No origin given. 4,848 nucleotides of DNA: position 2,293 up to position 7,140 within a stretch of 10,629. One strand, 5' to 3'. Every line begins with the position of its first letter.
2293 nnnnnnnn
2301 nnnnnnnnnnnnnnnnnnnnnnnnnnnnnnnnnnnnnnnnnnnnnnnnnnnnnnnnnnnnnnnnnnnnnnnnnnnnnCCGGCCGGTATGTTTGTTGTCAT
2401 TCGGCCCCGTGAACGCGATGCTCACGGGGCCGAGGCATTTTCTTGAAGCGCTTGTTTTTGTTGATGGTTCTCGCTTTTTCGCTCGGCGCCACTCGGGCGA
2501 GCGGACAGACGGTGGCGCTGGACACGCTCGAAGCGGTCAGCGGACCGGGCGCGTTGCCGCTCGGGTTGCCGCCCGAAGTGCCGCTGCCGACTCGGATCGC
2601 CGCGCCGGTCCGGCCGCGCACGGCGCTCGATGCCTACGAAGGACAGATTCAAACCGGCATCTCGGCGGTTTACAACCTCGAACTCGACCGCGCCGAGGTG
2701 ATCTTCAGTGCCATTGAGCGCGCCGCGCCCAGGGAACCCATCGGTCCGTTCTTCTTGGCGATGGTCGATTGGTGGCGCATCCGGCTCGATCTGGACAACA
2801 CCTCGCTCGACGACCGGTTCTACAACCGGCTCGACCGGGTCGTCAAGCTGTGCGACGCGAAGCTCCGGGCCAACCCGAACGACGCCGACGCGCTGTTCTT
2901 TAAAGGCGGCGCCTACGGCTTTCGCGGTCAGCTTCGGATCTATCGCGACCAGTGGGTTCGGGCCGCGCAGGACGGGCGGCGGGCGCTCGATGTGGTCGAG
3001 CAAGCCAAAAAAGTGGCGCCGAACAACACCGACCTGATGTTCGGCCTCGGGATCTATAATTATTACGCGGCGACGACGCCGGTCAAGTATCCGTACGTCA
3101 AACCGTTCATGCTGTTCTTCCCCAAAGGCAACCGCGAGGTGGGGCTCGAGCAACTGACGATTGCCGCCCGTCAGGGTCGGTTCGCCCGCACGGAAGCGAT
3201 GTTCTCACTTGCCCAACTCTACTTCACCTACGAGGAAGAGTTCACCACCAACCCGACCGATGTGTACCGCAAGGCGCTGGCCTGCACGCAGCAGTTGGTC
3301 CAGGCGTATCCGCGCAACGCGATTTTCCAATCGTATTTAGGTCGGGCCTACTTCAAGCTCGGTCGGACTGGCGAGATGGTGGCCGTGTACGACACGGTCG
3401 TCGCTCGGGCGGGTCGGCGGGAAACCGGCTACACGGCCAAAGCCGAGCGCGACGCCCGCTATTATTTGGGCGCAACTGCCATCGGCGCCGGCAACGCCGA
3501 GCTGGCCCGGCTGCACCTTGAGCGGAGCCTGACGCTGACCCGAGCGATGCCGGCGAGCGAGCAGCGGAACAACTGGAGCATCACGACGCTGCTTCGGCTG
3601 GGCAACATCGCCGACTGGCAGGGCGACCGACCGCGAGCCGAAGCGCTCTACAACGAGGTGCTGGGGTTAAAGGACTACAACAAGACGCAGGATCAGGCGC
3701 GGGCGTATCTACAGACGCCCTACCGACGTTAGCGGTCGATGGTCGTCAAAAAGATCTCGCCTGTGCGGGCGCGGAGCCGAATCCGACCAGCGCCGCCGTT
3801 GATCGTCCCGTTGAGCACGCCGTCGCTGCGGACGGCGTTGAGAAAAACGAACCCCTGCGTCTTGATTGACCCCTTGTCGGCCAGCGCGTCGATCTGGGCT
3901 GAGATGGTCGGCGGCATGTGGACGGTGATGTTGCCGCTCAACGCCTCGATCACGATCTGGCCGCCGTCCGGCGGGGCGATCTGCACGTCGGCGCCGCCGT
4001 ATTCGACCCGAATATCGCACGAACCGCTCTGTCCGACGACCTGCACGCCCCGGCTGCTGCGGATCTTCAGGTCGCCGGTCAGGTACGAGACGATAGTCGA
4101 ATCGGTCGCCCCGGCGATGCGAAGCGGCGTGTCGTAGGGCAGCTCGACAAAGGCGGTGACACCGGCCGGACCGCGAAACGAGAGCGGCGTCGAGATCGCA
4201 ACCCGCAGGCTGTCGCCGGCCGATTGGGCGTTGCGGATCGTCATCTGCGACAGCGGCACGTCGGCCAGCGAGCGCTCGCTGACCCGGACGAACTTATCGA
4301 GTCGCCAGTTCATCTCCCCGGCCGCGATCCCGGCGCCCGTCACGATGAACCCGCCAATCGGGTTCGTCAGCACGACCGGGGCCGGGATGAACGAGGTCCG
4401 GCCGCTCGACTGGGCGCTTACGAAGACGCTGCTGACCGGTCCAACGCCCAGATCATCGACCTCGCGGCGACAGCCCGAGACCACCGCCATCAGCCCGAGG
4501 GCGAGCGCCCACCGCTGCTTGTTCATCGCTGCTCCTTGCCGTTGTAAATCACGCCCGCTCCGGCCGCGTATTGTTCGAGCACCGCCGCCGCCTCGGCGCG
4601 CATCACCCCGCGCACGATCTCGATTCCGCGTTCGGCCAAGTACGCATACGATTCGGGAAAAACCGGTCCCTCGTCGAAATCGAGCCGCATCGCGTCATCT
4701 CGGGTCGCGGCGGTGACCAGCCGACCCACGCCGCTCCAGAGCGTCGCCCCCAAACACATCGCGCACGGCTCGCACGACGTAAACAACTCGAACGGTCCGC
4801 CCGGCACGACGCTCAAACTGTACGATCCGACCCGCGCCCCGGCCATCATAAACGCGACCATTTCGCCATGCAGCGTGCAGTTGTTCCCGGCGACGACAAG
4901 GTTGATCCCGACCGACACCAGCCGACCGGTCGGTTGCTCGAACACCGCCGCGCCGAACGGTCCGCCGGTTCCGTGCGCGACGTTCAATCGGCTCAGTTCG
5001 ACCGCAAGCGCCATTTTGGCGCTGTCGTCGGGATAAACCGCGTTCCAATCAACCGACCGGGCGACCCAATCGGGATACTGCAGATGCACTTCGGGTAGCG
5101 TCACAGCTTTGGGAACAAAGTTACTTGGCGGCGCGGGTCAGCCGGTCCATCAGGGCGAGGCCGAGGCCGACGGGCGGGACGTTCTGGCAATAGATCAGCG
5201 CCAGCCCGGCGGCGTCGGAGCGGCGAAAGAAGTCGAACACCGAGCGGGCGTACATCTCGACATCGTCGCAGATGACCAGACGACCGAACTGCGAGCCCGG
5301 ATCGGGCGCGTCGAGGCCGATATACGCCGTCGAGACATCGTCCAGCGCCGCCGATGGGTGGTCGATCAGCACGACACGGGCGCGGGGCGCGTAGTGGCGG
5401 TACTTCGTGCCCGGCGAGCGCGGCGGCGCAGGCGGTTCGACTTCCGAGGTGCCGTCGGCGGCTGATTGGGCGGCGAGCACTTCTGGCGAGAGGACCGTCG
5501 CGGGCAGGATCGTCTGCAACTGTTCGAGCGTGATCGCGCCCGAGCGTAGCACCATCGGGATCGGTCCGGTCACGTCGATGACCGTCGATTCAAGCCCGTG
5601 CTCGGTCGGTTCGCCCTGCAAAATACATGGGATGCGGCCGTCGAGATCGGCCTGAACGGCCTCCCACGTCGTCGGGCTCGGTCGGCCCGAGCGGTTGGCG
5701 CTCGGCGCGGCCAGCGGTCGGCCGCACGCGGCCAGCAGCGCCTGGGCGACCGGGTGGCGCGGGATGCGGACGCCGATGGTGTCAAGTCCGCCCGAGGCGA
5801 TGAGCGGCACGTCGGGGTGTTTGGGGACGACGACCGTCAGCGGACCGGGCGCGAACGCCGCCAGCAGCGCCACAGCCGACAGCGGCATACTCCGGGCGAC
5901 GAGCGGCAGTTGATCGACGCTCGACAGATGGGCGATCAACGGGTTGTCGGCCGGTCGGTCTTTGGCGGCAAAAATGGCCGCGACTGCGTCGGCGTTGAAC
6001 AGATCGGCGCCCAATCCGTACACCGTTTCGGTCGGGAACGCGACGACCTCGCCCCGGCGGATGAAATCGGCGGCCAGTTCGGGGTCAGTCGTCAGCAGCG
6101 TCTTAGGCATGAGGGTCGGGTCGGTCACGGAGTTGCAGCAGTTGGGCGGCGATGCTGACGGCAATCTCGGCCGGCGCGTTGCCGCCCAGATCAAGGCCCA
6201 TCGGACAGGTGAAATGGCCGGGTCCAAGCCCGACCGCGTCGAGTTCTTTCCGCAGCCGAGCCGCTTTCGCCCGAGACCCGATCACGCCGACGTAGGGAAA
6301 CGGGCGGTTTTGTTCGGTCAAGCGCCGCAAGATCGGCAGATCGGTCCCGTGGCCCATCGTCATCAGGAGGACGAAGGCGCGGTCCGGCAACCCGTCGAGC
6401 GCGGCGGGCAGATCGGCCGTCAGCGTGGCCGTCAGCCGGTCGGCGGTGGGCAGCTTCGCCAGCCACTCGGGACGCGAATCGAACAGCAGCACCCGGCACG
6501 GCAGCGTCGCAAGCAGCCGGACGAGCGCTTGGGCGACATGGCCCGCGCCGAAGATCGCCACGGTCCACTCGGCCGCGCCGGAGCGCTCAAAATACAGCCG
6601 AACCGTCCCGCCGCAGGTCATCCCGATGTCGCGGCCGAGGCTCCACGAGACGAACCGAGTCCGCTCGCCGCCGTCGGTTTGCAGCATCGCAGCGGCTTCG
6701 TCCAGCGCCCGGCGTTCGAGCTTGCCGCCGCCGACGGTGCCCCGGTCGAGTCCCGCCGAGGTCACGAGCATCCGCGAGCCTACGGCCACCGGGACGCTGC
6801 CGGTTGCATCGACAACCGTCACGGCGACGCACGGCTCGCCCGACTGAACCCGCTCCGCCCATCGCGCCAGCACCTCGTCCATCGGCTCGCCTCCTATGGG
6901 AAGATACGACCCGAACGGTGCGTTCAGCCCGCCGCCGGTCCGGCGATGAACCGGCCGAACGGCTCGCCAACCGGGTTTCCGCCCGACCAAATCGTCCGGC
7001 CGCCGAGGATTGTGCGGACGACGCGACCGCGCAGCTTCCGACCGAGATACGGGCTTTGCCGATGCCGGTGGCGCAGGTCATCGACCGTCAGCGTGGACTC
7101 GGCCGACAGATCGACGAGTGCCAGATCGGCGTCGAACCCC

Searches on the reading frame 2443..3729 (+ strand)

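Call 3: search_protein_families(library=pfam, proteins=[window:2443-3729:+], max_evalue=0.01)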
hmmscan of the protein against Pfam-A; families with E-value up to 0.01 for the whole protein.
window:2443-3729:+ (429 aa): 10 families
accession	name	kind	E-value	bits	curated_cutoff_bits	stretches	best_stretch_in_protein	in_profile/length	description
PF07719.23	TPR_2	-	4.4e-07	30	27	0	383-407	4-28/34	Tetratricopeptide repeat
PF13432.12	TPR_16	-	1.7e-06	28.8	32.7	1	275-322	13-60/65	Tetratricopeptide repeat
PF13424.12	TPR_12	-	2.5e-06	28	30.1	1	296-367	6-76/77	Tetratricopeptide repeat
PF13174.12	TPR_6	-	2.6e-05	25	26.3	0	298-322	5-29/33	Tetratricopeptide repeat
PF14559.12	TPR_19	-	0.00015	22.4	25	0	275-325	7-57/68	Tetratricopeptide repeat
PF13428.12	TPR_14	-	0.00027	21.8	23.5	0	298-334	6-42/44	Tetratricopeptide repeat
PF13371.12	TPR_9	-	0.0012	19.2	35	0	274-327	10-63/73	Tetratricopeptide repeat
PF13181.12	TPR_8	-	0.003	18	25.7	0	299-320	7-28/34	Tetratricopeptide repeat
PF10300.15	Iml2-TPR_39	-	0.0042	16.3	22.2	1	228-320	198-291/467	Iml2/Tetratricopeptide repeat protein 39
PF13431.12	TPR_17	-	0.0062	17.2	24.4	0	283-311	3-31/34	Tetratricopeptide repeat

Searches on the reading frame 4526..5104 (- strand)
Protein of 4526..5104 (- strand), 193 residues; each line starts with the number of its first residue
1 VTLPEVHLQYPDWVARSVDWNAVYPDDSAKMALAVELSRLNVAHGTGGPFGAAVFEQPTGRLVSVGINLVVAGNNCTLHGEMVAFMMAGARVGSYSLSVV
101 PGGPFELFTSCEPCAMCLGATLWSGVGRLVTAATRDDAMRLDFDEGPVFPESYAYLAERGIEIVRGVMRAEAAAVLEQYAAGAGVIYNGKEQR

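Call 3: search_protein_families(library=pfam, proteins=[window:4526-5104:-], max_evalue=0.01)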
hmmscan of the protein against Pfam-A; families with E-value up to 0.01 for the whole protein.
window:4526-5104:- (193 aa): 3 families
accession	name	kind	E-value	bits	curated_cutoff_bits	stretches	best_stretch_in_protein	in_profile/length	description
PF00383.29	dCMP_cyt_deam_1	-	5.4e-13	49.2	25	1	27-132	4-101/102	Cytidine and deoxycytidylate deaminase zinc-binding region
PF14439.12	Bd3614-deam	-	0.00017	22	38.5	1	53-124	12-77/113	Bd3614-like deaminase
PF14437.12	MafB19-deam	-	0.00024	21.5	27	1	63-137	36-105/142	MafB19-like deaminase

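Call 4: search_protein_families(library=ncbifam, proteins=[window:4526-5104:-], max_evalue=0.01)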
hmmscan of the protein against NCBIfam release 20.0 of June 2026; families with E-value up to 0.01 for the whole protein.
window:4526-5104:- (193 aa): 1 family
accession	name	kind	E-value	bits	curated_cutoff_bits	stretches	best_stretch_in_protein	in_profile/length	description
NF008113.2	PRK10860.1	equivalog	3.3e-08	33.5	150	1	48-135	27-107/165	tRNA adenosine(34) deaminase TadA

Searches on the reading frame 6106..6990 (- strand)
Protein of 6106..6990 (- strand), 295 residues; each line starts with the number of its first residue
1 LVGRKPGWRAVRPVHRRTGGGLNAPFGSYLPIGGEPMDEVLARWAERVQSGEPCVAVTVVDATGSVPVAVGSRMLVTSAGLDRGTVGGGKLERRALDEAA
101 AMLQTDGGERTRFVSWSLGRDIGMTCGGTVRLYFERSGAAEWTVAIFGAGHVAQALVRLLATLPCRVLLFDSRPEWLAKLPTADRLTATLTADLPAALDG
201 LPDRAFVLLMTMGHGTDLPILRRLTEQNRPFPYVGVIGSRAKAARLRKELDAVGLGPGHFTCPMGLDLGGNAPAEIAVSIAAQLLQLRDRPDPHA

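Call 3: search_protein_families(library=pfam, proteins=[window:6106-6990:-], max_evalue=0.01)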
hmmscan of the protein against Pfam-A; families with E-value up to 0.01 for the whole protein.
window:6106-6990:- (295 aa): 3 families
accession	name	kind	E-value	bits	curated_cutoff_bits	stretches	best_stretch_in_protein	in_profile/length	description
PF13478.12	XdhC_C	-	1.4e-32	113.2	29.7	1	144-284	1-125/125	XdhC Rossmann domain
PF02625.21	XdhC_CoxI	-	6.4e-16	58.5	24.3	1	49-112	3-66/68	XdhC and CoxI family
PF02826.25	2-Hacid_dh_C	-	0.0096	15.8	25.1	0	139-175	34-70/178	D-isomer specific 2-hydroxyacid dehydrogenase, NAD binding domain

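Call 4: search_protein_families(library=ncbifam, proteins=[window:6106-6990:-], max_evalue=0.01)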
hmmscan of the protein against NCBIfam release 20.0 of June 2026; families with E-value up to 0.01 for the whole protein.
window:6106-6990:- (295 aa): 2 families
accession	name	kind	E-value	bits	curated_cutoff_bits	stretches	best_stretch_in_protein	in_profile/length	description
TIGR02964.1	xanthine_xdhC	equivalog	3.3e-49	167.7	161.6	1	55-285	1-246/246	xanthine dehydrogenase accessory protein XdhC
NF045664.1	XdhC_rel_AOR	equivalog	1.1e-43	149.8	350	2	142-288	195-344/346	XdhC family aldehyde oxidoreductase maturation factor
